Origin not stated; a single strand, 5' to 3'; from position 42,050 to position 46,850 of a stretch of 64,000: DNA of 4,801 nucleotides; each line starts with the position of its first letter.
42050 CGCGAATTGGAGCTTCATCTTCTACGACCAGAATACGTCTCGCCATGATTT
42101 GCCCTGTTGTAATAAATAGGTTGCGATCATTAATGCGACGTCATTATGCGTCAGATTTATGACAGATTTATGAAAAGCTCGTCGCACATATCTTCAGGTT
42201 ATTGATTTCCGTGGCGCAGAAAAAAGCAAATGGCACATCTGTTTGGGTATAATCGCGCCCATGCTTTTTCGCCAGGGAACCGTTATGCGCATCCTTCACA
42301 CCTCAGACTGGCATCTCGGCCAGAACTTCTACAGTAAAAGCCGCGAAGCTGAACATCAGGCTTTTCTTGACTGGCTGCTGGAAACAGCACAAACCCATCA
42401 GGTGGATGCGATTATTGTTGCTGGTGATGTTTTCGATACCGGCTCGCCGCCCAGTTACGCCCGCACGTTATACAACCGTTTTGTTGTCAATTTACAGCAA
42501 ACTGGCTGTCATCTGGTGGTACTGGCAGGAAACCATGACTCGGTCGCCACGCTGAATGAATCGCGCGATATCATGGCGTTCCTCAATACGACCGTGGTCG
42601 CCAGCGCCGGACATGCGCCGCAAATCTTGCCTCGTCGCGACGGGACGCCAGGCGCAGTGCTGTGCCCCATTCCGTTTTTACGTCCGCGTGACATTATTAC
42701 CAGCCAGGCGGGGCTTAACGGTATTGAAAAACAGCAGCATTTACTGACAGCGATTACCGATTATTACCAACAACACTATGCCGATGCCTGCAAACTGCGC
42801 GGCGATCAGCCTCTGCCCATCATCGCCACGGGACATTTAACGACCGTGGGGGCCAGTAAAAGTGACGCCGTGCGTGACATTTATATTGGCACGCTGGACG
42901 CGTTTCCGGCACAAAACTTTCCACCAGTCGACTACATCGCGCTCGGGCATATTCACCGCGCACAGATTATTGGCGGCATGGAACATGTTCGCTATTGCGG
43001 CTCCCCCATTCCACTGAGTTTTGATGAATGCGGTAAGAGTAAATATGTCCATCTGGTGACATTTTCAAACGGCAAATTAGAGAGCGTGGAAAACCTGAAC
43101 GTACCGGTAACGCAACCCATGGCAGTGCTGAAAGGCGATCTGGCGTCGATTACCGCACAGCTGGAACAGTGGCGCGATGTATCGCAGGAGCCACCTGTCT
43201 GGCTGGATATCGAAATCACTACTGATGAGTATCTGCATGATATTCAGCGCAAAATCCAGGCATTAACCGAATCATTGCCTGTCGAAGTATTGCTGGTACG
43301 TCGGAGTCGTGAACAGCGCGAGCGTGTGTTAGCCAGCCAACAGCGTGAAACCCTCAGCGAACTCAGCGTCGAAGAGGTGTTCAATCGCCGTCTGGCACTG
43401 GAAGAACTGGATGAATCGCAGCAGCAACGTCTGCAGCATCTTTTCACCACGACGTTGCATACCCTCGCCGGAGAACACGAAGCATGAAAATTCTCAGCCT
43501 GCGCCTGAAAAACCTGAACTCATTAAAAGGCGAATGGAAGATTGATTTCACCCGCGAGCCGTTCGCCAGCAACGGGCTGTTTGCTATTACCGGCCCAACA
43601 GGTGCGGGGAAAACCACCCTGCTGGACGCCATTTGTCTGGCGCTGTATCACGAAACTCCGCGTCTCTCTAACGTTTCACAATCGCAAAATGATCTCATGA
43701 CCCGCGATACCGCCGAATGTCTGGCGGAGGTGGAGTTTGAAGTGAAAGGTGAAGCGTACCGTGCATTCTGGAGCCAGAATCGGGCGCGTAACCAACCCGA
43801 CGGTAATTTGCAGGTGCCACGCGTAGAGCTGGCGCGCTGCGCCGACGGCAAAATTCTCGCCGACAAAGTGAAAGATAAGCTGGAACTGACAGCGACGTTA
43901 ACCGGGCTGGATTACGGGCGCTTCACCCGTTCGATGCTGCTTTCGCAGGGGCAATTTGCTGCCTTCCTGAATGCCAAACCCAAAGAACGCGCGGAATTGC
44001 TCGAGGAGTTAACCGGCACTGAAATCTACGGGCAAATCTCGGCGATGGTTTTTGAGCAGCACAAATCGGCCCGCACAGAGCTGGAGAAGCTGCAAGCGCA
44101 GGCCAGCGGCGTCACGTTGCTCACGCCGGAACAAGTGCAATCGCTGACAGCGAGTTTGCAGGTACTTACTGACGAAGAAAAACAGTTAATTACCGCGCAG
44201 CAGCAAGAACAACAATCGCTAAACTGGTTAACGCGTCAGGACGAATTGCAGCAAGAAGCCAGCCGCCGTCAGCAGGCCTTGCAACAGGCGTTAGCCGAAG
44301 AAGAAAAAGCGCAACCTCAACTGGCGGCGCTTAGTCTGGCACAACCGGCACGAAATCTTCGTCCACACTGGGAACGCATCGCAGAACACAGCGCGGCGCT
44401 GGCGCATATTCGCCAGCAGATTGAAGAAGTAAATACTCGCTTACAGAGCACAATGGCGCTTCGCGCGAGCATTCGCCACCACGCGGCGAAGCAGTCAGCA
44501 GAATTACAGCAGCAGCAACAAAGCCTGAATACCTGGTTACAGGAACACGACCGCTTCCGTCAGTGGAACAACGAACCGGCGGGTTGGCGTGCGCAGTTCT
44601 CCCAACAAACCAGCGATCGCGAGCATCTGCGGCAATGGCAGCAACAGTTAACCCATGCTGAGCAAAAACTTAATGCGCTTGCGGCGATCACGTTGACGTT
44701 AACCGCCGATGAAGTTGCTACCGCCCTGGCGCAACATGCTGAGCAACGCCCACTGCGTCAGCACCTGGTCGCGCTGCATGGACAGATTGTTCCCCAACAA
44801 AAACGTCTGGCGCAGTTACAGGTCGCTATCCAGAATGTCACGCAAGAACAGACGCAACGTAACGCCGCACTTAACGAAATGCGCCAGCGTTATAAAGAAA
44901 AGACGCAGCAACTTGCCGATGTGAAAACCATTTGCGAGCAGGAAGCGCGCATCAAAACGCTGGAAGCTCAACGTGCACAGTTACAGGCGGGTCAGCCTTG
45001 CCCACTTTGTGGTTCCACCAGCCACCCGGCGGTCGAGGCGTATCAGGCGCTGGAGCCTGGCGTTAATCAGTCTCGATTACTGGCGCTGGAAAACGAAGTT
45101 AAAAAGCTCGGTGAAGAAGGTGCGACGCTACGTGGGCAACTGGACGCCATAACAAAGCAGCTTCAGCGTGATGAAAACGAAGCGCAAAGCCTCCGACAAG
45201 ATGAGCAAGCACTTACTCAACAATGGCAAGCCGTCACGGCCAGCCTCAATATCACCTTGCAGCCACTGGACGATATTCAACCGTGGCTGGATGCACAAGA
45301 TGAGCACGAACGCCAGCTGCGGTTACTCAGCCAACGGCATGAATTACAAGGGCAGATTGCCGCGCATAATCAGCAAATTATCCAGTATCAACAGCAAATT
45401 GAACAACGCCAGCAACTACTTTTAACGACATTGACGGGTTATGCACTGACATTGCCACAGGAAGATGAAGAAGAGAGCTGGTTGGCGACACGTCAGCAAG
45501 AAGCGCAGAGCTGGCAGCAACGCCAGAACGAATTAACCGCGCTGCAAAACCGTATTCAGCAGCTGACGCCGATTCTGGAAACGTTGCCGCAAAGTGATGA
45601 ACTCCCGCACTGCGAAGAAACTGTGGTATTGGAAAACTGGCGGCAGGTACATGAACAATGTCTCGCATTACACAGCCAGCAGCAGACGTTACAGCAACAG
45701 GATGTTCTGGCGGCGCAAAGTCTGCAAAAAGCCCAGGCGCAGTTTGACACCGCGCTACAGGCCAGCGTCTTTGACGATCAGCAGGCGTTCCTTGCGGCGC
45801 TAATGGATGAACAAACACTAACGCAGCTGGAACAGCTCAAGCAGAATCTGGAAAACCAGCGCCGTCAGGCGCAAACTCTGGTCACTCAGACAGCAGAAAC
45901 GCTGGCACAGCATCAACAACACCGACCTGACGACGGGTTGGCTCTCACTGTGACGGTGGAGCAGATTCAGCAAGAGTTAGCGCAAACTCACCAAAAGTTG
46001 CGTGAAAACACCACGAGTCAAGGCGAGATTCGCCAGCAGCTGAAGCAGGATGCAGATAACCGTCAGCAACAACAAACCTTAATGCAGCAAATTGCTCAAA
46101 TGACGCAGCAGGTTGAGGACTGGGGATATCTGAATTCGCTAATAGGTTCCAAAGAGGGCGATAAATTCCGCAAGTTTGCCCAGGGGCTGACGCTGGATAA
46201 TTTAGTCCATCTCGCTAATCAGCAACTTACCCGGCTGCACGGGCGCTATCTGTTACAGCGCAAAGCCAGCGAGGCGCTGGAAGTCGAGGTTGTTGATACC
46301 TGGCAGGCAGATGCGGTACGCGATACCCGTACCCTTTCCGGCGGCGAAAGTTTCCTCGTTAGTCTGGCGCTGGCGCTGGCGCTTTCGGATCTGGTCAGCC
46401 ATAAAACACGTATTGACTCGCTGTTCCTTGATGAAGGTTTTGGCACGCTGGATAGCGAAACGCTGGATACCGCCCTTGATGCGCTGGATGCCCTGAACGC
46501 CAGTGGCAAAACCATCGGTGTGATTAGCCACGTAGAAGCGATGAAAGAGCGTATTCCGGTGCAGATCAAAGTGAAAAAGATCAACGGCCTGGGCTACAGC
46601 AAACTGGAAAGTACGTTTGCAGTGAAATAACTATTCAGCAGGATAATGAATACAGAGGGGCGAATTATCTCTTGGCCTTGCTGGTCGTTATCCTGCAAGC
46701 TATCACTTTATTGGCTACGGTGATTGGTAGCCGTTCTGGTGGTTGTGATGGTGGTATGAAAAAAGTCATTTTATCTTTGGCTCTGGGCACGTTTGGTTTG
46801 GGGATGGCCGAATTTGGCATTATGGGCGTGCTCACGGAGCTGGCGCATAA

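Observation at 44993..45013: SbcC zinc-hook CPLC motif at the centre of the coiled coil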

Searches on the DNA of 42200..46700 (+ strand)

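Call 5: search_dna_similar(query=window:42200-46700:+, collection=ecoli_genomes, mode=near, max_rows=8)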
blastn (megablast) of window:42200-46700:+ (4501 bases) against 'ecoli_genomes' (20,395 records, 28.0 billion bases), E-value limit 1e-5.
Records with a match: 5425; places in all: 5425; records where one place covers at least 80% of the query: 5425.
Genomes with a match: 5425 of 5426; with a place that covers at least 80% of the query: 5425. Places per genome that has any: lowest 1, median 1, highest 1. On chromosomes: 5424 places; on plasmids: 1.
Best place of each record, by identity: >=99% 1487; 95-99% 3931; 90-95% 7.
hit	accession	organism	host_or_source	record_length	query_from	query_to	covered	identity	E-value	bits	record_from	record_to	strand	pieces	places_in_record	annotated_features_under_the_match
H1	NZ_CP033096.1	Escherichia coli strain CP53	pig feces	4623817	1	4501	100%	100.0%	0e+0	8307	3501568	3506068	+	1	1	sbcC: exonuclease subunit SbcC | sbcD: exonuclease subunit SbcD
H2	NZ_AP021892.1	Escherichia coli strain 2018-01-1CC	Homo sapiens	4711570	1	4501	100%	100.0%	0e+0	8307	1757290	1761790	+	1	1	sbcC: exonuclease subunit SbcC | sbcD: exonuclease subunit SbcD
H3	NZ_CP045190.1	Escherichia coli strain NT1F31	pig manure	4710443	1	4501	100%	100.0%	0e+0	8307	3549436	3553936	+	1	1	sbcC: exonuclease subunit SbcC | sbcD: exonuclease subunit SbcD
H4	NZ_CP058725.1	Escherichia coli strain S171-1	Manis javanica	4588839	1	4501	100%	100.0%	0e+0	8307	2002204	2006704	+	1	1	sbcC: exonuclease subunit SbcC | sbcD: exonuclease subunit SbcD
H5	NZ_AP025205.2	Escherichia coli strain 2017.04.03CC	Homo sapiens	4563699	1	4501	100%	100.0%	0e+0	8307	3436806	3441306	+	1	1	sbcC: exonuclease subunit SbcC | sbcD: exonuclease subunit SbcD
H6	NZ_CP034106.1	Escherichia coli strain RCAD0514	duck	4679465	1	4501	100%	100.0%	0e+0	8307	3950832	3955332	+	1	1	sbcC: exonuclease subunit SbcC | sbcD: exonuclease subunit SbcD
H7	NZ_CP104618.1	Escherichia coli strain AHM9C68I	chicken feces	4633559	1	4501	100%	100.0%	0e+0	8307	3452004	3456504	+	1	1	sbcC: exonuclease subunit SbcC | sbcD: exonuclease subunit SbcD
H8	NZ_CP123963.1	Escherichia coli strain L6-21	Waterfowl manure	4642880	1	4501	100%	100.0%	0e+0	8307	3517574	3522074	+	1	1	sbcC: exonuclease subunit SbcC | sbcD: exonuclease subunit SbcD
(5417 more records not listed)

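Call 9: get_annotated_region(hit=H1, flank=4000)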
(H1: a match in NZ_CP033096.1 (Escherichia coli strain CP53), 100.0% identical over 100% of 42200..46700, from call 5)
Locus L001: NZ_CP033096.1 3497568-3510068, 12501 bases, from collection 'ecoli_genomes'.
description: Escherichia coli strain CP53 chromosome, complete genome
organism: Escherichia coli strain CP53 (NCBI taxid 562)
replicon: chromosome; assembly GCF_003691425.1
host: -; source: pig feces; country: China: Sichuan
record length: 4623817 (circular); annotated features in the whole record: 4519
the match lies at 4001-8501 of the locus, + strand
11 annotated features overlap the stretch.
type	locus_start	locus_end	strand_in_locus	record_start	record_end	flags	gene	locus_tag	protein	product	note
CDS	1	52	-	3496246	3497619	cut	proY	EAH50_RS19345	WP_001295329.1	proline-specific permease ProY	-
CDS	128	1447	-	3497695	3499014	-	brnQ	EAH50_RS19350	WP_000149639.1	branched-chain amino acid transporter carrier protein BrnQ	-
CDS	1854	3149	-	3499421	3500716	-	phoR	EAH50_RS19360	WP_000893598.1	phosphate regulon sensor histidine kinase PhoR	-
CDS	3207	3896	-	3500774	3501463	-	phoB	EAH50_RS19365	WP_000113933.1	phosphate response regulator transcription factor PhoB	-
CDS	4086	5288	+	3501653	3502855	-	sbcD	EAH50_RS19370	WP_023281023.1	exonuclease subunit SbcD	-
CDS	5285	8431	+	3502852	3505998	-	sbcC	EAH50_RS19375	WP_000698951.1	exonuclease subunit SbcC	-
CDS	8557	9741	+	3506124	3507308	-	araJ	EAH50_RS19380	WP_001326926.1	MFS transporter AraJ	-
CDS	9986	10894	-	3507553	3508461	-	mak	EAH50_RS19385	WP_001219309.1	fructokinase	-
CDS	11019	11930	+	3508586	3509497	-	rdgC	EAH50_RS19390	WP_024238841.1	recombination-associated protein RdgC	-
CDS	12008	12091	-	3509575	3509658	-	-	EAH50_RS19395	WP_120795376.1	protein YkiD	-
CDS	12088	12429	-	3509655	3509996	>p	-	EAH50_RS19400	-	DUF2773 domain-containing protein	incomplete; partial in the middle of a contig; missing N-terminus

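Call 54: search_dna_similar(query=window:44963-45043:+, collection=ecoli_genomes, mode=near, rows=spread, max_rows=12)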
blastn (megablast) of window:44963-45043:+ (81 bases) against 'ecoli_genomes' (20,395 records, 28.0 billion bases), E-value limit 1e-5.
Records with a match: 5161; places in all: 5161; records where one place covers at least 80% of the query: 5161.
Genomes with a match: 5161 of 5426; with a place that covers at least 80% of the query: 5161. Places per genome that has any: lowest 1, median 1, highest 1. On chromosomes: 5160 places; on plasmids: 1.
Best place of each record, by identity: >=99% 1354; 95-99% 3262; 90-95% 545.
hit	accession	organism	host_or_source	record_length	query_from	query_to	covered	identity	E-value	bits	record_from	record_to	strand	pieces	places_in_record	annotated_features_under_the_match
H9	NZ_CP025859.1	Escherichia coli strain 504239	Homo sapiens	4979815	1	81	100%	100.0%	6e-34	150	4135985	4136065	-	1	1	sbcC: exonuclease subunit SbcC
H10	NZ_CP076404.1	Escherichia coli strain K-12 substr. AB1157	Laboratory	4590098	1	81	100%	100.0%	6e-34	150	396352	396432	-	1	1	sbcC: exonuclease subunit SbcC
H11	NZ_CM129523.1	Escherichia coli strain DAM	seawater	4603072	1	81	100%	100.0%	6e-34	150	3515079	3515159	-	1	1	sbcC: exonuclease subunit SbcC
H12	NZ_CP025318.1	Escherichia coli strain FORC_042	pork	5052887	1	81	100%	98.8%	3e-32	145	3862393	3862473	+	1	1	sbcC: exonuclease subunit SbcC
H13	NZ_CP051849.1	Escherichia coli strain SCU-101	Homo sapiens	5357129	1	81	100%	98.8%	3e-32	145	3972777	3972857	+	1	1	sbcC: exonuclease subunit SbcC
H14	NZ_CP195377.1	Escherichia coli strain 23AR1183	Homo sapiens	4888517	1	81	100%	98.8%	3e-32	145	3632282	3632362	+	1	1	sbcC: exonuclease subunit SbcC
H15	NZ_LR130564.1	Escherichia coli strain MS14387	Homo sapiens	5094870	1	81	100%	98.8%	3e-32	145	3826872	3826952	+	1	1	sbcC: exonuclease subunit SbcC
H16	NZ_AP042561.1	Escherichia coli strain OkiPb01693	bovine feces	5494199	1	81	100%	97.5%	1e-30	139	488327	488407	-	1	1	sbcC: exonuclease subunit SbcC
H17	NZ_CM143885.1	Escherichia coli strain E12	Homo sapiens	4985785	1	81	100%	96.3%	6e-29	134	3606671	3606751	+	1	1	sbcC: exonuclease subunit SbcC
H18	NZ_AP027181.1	Escherichia coli strain 98E11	Homo sapiens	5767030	1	81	100%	95.1%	3e-27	128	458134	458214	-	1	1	sbcC: exonuclease subunit SbcC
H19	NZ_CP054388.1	Escherichia coli strain 1517k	Gallus gallus domesticus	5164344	1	81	100%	93.8%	1e-25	122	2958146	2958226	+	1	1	sbcC: exonuclease subunit SbcC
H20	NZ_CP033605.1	Escherichia coli O157:H7 strain TR01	Cattle carcass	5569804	16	81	81%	98.5%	6e-24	117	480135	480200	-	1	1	sbcC: exonuclease subunit SbcC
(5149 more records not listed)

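Call 56: get_annotated_region(hit=H19, flank=0)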
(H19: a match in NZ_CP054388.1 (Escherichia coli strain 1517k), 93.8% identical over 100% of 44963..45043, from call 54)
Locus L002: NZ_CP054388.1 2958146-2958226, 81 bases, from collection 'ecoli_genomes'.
description: Escherichia coli strain 1517k chromosome, complete genome
organism: Escherichia coli strain 1517k (NCBI taxid 562)
replicon: chromosome; assembly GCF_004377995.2
host: Gallus gallus domesticus; source: -; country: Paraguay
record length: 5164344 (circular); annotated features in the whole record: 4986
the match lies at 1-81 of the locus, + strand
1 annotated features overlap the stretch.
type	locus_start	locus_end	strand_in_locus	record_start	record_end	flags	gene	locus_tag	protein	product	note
CDS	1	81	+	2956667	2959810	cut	sbcC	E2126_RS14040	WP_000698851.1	exonuclease subunit SbcC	-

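Call 57: get_annotated_region(hit=H18, flank=0)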
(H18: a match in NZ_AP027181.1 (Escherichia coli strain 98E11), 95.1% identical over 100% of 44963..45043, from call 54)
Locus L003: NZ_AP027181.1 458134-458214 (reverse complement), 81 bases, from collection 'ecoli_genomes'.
description: Escherichia coli strain 98E11 chromosome, complete genome
organism: Escherichia coli strain 98E11 (NCBI taxid 562)
replicon: chromosome; assembly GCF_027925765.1
host: Homo sapiens; source: missing; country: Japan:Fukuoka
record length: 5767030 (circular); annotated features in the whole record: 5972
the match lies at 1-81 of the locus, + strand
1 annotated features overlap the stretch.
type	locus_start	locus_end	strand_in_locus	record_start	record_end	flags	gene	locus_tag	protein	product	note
CDS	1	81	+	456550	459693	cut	sbcC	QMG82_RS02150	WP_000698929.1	exonuclease subunit SbcC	-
